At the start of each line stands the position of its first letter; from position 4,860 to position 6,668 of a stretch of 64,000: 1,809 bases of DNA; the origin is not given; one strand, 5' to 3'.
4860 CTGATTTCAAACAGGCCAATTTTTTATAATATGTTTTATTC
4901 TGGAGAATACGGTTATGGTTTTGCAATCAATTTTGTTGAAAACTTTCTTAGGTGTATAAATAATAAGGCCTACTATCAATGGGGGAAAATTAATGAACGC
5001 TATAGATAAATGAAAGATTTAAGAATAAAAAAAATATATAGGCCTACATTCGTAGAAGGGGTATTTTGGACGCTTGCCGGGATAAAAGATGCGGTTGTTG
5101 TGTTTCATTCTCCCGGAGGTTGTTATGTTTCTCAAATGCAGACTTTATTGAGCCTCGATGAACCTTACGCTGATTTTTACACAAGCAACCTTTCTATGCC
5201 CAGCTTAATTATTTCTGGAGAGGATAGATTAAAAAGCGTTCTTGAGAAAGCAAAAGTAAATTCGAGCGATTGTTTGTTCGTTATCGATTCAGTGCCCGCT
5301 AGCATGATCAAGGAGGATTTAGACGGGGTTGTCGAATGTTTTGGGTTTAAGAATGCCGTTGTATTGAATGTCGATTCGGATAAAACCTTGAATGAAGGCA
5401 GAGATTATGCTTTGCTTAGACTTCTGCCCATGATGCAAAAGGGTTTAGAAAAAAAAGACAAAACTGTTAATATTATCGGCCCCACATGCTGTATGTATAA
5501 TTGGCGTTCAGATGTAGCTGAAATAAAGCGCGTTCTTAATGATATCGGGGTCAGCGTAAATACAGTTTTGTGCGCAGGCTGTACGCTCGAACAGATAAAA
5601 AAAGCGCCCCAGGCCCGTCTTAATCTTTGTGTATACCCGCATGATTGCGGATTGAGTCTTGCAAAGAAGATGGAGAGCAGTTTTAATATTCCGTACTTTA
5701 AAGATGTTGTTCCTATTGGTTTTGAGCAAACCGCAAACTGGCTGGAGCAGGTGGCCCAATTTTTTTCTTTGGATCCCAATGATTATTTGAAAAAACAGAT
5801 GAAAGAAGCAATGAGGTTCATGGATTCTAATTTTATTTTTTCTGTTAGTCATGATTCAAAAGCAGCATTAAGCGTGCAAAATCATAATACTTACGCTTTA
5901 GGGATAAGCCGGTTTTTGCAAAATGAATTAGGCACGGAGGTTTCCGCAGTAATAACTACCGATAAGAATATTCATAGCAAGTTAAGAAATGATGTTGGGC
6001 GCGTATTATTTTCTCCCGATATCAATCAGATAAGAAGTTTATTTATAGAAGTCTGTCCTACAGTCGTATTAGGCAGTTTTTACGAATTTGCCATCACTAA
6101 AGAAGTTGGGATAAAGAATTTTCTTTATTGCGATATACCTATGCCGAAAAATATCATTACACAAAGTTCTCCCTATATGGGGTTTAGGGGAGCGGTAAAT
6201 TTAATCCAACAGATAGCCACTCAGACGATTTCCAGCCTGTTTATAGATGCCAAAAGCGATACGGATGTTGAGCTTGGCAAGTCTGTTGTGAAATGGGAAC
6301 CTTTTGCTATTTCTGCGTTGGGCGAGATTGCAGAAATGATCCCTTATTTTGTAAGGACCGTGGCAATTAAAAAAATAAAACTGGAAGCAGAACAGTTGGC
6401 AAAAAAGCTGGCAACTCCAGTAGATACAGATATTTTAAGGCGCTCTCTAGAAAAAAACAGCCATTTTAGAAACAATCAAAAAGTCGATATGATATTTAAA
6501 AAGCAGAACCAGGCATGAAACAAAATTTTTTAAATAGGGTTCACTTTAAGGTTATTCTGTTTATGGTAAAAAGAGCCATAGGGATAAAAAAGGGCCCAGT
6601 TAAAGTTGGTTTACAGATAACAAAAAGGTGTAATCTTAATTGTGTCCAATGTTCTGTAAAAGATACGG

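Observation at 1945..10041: Nitrogenase-like reductase operon combined with three SPASM radical-SAM enzymes, matching no described pathway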

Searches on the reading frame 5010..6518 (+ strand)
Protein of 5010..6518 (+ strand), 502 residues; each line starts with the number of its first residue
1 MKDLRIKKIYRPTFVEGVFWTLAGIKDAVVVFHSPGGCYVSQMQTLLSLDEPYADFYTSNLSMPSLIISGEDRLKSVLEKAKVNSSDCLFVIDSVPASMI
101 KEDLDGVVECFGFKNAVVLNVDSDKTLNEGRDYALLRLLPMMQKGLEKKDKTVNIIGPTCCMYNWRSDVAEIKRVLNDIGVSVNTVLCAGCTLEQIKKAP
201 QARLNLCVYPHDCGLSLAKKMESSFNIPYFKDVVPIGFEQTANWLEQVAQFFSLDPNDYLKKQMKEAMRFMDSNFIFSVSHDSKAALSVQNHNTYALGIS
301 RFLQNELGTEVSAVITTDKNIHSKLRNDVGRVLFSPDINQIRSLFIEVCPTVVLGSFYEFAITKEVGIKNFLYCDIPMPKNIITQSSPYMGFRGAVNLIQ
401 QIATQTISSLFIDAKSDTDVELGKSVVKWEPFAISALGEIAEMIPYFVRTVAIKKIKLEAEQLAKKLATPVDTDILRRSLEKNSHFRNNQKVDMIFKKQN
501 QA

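Call 5: search_protein_families(library=pfam, proteins=[window:5010-6518:+], max_evalue=0.01)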
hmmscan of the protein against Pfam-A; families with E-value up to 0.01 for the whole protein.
window:5010-6518:+ (502 aa): 1 family
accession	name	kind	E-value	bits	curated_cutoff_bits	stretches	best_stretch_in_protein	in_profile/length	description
PF00148.24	Oxidored_nitro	-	1.2e-57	196.1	28.6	1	17-405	5-397/399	Nitrogenase component 1 type Oxidoreductase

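Call 6: search_protein_families(library=ncbifam, proteins=[window:5010-6518:+], max_evalue=0.01)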
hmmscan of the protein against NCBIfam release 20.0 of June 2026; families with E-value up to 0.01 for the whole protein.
window:5010-6518:+ (502 aa): 15 families
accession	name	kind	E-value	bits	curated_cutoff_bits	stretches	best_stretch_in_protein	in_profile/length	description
TIGR01278.1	DPOR_BchB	equivalog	1.7e-42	145.9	490.35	1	10-405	8-416/512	ferredoxin:protochlorophyllide reductase (ATP-dependent) subunit B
TIGR02014.1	BchZ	equivalog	2.8e-33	115.5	529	1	19-466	15-457/468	chlorophyllide a reductase subunit Z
NF002789.0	PRK02910.1-3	equivalog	2.4e-31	109.2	509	1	9-405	7-424/535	ferredoxin:protochlorophyllide reductase (ATP-dependent) subunit B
NF002790.0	PRK02910.1-4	equivalog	3.3e-25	88.8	912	1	148-398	164-414/530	ferredoxin:protochlorophyllide reductase (ATP-dependent) subunit B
TIGR01283.1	nifE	equivalog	3.4e-18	65.5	505.1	1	21-405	53-444/459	nitrogenase iron-molybdenum cofactor biosynthesis protein NifE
TIGR01862.1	N2-ase-Ialpha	subfamily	1.6e-16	60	486.05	1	23-403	47-434/444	nitrogenase component I subunit alpha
NF011047.0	PRK14477.1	equivalog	9.9e-16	56.7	1229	1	20-265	43-293/917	bifunctional nitrogenase iron-molybdenum cofactor biosynthesis protein NifEN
TIGR01284.1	alt_nitrog_alph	subfamily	3.2e-13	48.9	512.8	1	24-403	58-441/457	nitrogenase subunit alpha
TIGR01282.1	nifD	equivalog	5.1e-12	45.2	653.55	1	24-253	62-304/466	nitrogenase molybdenum-iron protein alpha chain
TIGR01860.1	VNFD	equivalog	7.1e-08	31.5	823.1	1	107-411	164-451/461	nitrogenase vanadium-iron protein, alpha chain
NF002768.0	PRK02842.1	equivalog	3.4e-07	29.5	324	1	72-314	82-316/423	ferredoxin:protochlorophyllide reductase (ATP-dependent) subunit N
TIGR01279.1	DPOR_bchN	equivalog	1.3e-06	27.6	419.95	1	73-314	71-303/407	ferredoxin:protochlorophyllide reductase (ATP-dependent) subunit N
TIGR03282.1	methan_mark_13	equivalog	1.2e-05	24.5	268.4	1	11-139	3-128/352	Ni-sirohydrochlorin a,c-diamide reductive cyclase catalytic subunit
TIGR02015.1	BchY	equivalog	0.00021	20.3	425.15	1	167-403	177-402/422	chlorophyllide a reductase subunit Y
TIGR02932.1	vnfK_nitrog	equivalog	0.0021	17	873.95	0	191-302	220-327/457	V-containing nitrogenase subunit beta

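Call 15: find_homologous_proteins(query=window:5010-6518:+, max_evalue=0.00001)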
Query window:5010-6518:+ (502 aa): 25 proteins with E <= 0.00001 among 8000 candidates.
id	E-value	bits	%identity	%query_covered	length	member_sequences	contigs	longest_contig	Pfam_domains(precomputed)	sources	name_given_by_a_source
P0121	0.0e+0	1130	100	100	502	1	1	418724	PF00148.25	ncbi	-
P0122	4.1e-186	637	56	99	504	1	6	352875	PF00148.25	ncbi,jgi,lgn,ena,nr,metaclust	ncbi:MAG: nitrogenase component 1 [Candidatus Gygaella obscura]|nr:nitrogenase component 1 [Candidat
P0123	2.3e-131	457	41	99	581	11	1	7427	PF08369.17,PF00148.25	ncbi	-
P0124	1.9e-126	441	40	99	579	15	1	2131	PF08369.17,PF00148.25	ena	-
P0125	3.7e-126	440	39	99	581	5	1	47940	PF08369.17,PF00148.25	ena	-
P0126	3.2e-125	436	39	99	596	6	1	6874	PF08369.17,PF00148.25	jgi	-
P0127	1.3e-124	434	39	99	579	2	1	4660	PF08369.17,PF00148.25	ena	-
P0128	7.0e-124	432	40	95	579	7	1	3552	PF08369.17,PF00148.25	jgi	jgi:light-independent protochlorophyllide reductase B subunit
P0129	1.5e-123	431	39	99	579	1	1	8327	PF08369.17,PF00148.25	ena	-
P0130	2.6e-123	430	39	95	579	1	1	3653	PF08369.17,PF00148.25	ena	-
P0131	1.1e-122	428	38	99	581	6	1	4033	PF08369.17,PF00148.25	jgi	-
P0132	1.7e-122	427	38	99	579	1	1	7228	PF08369.17,PF00148.25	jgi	-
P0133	8.2e-122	425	38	99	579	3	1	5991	PF08369.17,PF00148.25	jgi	jgi:light-independent protochlorophyllide reductase B subunit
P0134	4.7e-119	416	39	99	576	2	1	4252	PF08369.17,PF00148.25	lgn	-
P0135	1.4e-108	382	37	99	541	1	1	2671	PF08369.17,PF00148.25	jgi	jgi:nitrogenase molybdenum-iron protein alpha/beta subunit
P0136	6.3e-40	155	40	38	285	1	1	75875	PF08369.17,PF00148.25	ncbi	-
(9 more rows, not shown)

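Call 16: find_encoding_contigs(protein=P0125, flank=10000, max_places=2)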
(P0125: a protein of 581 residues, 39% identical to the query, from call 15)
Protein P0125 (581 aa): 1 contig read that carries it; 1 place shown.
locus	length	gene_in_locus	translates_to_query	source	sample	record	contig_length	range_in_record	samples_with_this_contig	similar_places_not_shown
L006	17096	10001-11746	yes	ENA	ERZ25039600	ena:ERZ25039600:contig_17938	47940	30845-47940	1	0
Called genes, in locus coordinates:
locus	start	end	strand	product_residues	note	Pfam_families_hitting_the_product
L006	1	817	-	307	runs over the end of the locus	PF01073:3Beta_HSD, PF01370:Epimerase, PF04321:RmlD_sub_bind (weak), PF05368:NmrA, PF13460:NAD_binding_10, PF16363:GDP_Man_Dehyd (faint)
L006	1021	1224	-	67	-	PF01314:AFOR_C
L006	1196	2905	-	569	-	PF02730:AFOR_N, PF01314:AFOR_C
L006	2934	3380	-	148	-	PF13187:Fer4_9 (weak), PF13237:Fer4_10 (weak), PF13247:Fer4_11, PF12838:Fer4_7, PF13187:Fer4_9, PF25160:LdpA_Fe-S-bd, PF00037:Fer4, PF12837:Fer4_6, +6 more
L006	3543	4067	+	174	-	PF00174:Oxidored_molyb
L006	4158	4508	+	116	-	PF03404:Mo-co_dimer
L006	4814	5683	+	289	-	PF12838:Fer4_7 (faint), PF01077:NIR_SIR (weak), PF14697:Fer4_21 (weak)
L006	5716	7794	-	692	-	PF02730:AFOR_N, PF01314:AFOR_C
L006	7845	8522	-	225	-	PF25160:LdpA_Fe-S-bd (faint), PF13237:Fer4_10 (faint), PF14697:Fer4_21 (faint), PF13247:Fer4_11, PF12838:Fer4_7 (weak), PF00037:Fer4 (weak), PF12797:Fer4_2 (weak), PF12837:Fer4_6 (weak), +1 more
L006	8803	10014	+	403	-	PF00148:Oxidored_nitro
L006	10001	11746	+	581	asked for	PF00148:Oxidored_nitro, PF08369:PCP_red (weak)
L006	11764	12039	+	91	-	-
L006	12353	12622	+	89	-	-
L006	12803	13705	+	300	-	-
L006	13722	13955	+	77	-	-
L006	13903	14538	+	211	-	-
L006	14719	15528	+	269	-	PF01704:UDPGP (faint)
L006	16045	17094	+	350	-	?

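Call 17: find_encoding_contigs(protein=P0136, flank=10000, max_places=2)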
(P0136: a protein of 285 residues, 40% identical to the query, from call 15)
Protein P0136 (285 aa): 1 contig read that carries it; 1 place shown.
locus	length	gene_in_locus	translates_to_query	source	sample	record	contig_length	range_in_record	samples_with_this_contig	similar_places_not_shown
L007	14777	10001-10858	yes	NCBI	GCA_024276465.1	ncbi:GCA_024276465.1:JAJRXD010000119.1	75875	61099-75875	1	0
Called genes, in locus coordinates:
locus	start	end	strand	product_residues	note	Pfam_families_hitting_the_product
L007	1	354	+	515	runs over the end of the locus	PF00528:BPD_transp_1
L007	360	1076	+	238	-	PF02463:SMC_N (faint), PF00005:ABC_tran, PF13304:AAA_21 (faint)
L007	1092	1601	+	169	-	PF00005:ABC_tran (faint), PF03205:MobB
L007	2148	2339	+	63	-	-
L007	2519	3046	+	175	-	PF04893:Yip1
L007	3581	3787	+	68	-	-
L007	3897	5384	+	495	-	PF02310:B12-binding, PF04055:Radical_SAM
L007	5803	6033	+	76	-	PF13083:KH_KhpA-B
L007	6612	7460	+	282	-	PF03692:CxxCxxCC (faint)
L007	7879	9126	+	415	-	PF00148:Oxidored_nitro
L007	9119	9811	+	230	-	PF00148:Oxidored_nitro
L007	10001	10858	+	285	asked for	PF00148:Oxidored_nitro, PF08369:PCP_red (weak)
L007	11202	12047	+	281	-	PF00142:Fer4_NifH, PF01656:CbiA, PF10609:ParA (faint)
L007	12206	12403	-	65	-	-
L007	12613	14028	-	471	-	PF13372:Alginate_exp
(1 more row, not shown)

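Call 19: search_solved_structures(query=window:5010-6515:+, max_evalue=0.001, show_alignments=3)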
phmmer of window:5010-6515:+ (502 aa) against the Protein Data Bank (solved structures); distinct sequences matched with E-value up to 0.001: 20.
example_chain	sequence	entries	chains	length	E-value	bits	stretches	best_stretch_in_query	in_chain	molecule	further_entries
2ynm_D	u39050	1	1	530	2e-21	79.3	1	150-396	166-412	LIGHT-INDEPENDENT PROTOCHLOROPHYLLIDE REDUCTASE SUBUNIT B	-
3aet_B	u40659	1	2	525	1.9e-20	76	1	20-398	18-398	Light-independent protochlorophyllide reductase subunit B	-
9efu_B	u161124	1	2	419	5.2e-20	74.6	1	87-398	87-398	Light-independent protochlorophyllide reductase subunit B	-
9buo_B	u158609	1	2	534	1e-19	73.7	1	87-398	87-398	Light-independent protochlorophyllide reductase subunit B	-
8vqi_B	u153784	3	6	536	1e-19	73.6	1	87-398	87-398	Light-independent protochlorophyllide reductase subunit B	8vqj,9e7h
3aeu_B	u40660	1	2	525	1.5e-19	73.1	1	20-398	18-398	Light-independent protochlorophyllide reductase subunit B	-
8vqh_B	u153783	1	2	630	1.6e-19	73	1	87-398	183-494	Light-independent protochlorophyllide reductase subunit B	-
3aek_B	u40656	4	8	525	2.4e-19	72.4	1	20-398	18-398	Light-independent protochlorophyllide reductase subunit B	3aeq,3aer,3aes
2xdq_B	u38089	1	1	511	6.9e-16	61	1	23-430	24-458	LIGHT-INDEPENDENT PROTOCHLOROPHYLLIDE REDUCTASE SUBUNIT B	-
9d9u_C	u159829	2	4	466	1.1e-15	60.3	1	164-409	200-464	Nitrogenase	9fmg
9i0g_A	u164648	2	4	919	3.6e-09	38.9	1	16-252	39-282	Nitrogenase iron-molybdenum cofactor biosynthesis protein NifE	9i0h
4wn9_A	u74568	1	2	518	1.5e-08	36.8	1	24-256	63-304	Nitrogenase molybdenum-iron protein alpha chain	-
5vpw_A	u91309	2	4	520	1.6e-08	36.8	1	24-256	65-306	Nitrogenase molybdenum-iron protein alpha chain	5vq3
1mio_A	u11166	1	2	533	1.6e-08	36.7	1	24-256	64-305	NITROGENASE MOLYBDENUM IRON PROTEIN (ALPHA CHAIN)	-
4wes_A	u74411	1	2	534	1.6e-08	36.7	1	24-256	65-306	Nitrogenase molybdenum-iron protein alpha chain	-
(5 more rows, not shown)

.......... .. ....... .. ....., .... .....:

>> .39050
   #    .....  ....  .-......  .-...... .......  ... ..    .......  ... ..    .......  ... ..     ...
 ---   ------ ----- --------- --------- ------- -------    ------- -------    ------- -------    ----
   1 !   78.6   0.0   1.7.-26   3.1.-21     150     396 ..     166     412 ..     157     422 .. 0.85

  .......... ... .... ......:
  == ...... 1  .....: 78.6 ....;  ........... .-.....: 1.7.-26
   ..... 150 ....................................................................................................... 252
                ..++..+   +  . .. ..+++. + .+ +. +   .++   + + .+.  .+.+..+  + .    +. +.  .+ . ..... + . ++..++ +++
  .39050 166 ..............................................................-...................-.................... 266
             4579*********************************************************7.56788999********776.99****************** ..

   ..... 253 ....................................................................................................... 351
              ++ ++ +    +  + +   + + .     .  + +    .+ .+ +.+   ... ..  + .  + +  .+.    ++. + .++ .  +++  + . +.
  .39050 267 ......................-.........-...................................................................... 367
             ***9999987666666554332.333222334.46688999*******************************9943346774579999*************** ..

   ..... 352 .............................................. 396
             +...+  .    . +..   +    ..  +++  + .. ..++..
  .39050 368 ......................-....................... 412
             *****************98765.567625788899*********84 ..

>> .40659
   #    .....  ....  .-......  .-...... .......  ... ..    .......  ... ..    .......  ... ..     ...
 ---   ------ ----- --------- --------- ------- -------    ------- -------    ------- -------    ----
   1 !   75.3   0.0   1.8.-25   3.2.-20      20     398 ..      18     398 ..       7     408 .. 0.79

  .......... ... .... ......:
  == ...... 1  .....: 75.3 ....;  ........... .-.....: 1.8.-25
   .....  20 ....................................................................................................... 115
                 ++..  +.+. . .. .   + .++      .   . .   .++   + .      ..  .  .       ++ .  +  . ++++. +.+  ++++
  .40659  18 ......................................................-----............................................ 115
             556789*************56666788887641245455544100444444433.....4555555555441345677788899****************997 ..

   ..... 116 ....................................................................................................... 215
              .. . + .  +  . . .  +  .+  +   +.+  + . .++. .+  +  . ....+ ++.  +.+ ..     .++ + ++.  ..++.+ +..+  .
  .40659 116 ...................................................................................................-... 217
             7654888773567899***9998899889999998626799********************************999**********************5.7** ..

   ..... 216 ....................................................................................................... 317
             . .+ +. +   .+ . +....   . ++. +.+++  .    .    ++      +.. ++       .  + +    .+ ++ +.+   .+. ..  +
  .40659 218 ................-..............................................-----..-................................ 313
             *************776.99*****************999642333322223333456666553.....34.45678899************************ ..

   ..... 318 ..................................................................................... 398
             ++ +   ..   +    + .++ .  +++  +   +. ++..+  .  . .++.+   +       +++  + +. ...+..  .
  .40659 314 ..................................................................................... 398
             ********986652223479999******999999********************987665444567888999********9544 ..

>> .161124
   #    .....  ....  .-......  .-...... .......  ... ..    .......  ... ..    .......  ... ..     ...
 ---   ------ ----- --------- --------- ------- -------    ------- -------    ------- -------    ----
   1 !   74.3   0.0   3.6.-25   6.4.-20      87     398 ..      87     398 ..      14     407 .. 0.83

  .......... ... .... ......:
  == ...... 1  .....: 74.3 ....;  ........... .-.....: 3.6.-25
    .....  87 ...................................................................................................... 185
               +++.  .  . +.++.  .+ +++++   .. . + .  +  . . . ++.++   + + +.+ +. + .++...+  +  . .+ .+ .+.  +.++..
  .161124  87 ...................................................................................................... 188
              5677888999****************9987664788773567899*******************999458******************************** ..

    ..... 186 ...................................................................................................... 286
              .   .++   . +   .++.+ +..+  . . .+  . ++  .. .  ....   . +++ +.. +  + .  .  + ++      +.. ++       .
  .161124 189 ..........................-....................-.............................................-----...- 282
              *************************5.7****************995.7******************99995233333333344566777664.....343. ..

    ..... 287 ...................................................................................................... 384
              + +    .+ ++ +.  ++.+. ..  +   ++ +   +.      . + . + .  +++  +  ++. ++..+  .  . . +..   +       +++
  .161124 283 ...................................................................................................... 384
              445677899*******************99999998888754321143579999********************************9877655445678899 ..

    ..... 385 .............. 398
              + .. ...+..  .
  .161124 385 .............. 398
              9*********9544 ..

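Call 21: find_related_loci(query=A1, collection=genome_contigs, flank=10000)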
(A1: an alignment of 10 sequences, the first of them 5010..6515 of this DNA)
Query A1 (502 aa) in genome_contigs; peptide patterns used: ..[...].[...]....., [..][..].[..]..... (x = any residue, [..] = any of these).
24 stretches matched a pattern; 18 encode a relative of the query (tblastn E <= 1e-3); 17 distinct loci.
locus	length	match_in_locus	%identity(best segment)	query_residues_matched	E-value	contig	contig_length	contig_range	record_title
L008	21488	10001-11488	56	1-496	0e+0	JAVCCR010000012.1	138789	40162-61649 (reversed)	MAG: Candidatus Gygaella obscura isolate MAG_3300035698_1934 Ga0374944_274657, whole genome shotgun sequence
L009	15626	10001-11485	39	2-498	1e-129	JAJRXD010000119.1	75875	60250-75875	MAG: Deltaproteobacteria bacterium isolate Dive96_bin3.122 k141_3272291, whole genome shotgun sequence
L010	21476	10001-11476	38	4-496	7e-123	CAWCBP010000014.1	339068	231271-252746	MAG: uncultured delta proteobacterium isolate MFD03899.bin.1.233 genome assembly, contig: contig_9932, whole genome shot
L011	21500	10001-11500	38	2-502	9e-123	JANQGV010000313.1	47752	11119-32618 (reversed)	MAG: Thermodesulfobacteriota bacterium isolate PL23b_bin.63 k99_1593031, whole genome shotgun sequence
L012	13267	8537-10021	37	2-496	2e-122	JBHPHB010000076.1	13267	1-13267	Spirochaetota bacterium isolate SAG AM-311-O03 NODE_76_length_13267_cov_26.397366, whole genome shotgun sequence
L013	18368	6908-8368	38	2-487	1e-121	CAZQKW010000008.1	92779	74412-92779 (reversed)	MAG TPA_asm: uncultured Thermodesulfobacteriota bacterium isolate binchicken_co107_87 genome assembly, contig: NODE_561_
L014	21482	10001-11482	37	2-496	4e-121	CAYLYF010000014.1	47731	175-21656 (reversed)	MAG TPA_asm: uncultured Thermodesulfobacteriota bacterium isolate binchicken_co47_113 genome assembly, contig: NODE_455_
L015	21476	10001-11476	35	4-496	3e-118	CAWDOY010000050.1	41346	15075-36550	MAG: uncultured delta proteobacterium isolate MFD04716.bin.2.301 genome assembly, contig: contig_7117, whole genome shot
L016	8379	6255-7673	39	20-491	2e-117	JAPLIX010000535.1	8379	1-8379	MAG: Proteobacteria bacterium isolate LacPavin_0419_WC90_MAG_50_6 LacPavin_0419_WC90_scaffold_647030, whole genome shotg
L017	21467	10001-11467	38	7-496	8e-118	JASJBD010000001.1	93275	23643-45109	MAG: Gammaproteobacteria bacterium isolate MO_074.B1 MO_074.c_59, whole genome shotgun sequence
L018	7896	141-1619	36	4-497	6e-117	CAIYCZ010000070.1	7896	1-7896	MAG: uncultured delta proteobacterium isolate AlinenSedimentsD2_bin-0128 genome assembly, contig: bin-0128:070/635, whol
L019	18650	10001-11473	39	2-491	2e-123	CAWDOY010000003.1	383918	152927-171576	MAG: uncultured delta proteobacterium isolate MFD04716.bin.2.301 genome assembly, contig: contig_11098, whole genome sho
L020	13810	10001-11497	35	2-501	3e-112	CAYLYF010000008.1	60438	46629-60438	MAG TPA_asm: uncultured Thermodesulfobacteriota bacterium isolate binchicken_co47_113 genome assembly, contig: NODE_289_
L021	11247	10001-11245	39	4-419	2e-108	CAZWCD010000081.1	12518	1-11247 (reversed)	MAG TPA_asm: uncultured Thermodesulfobacteriota bacterium isolate SRP192927_co7_52 genome assembly, contig: NODE_10034_l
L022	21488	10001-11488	38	1-496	1e-127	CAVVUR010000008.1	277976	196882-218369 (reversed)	MAG: uncultured delta proteobacterium isolate MFD02979.bin.2.54 genome assembly, contig: contig_21416, whole genome shot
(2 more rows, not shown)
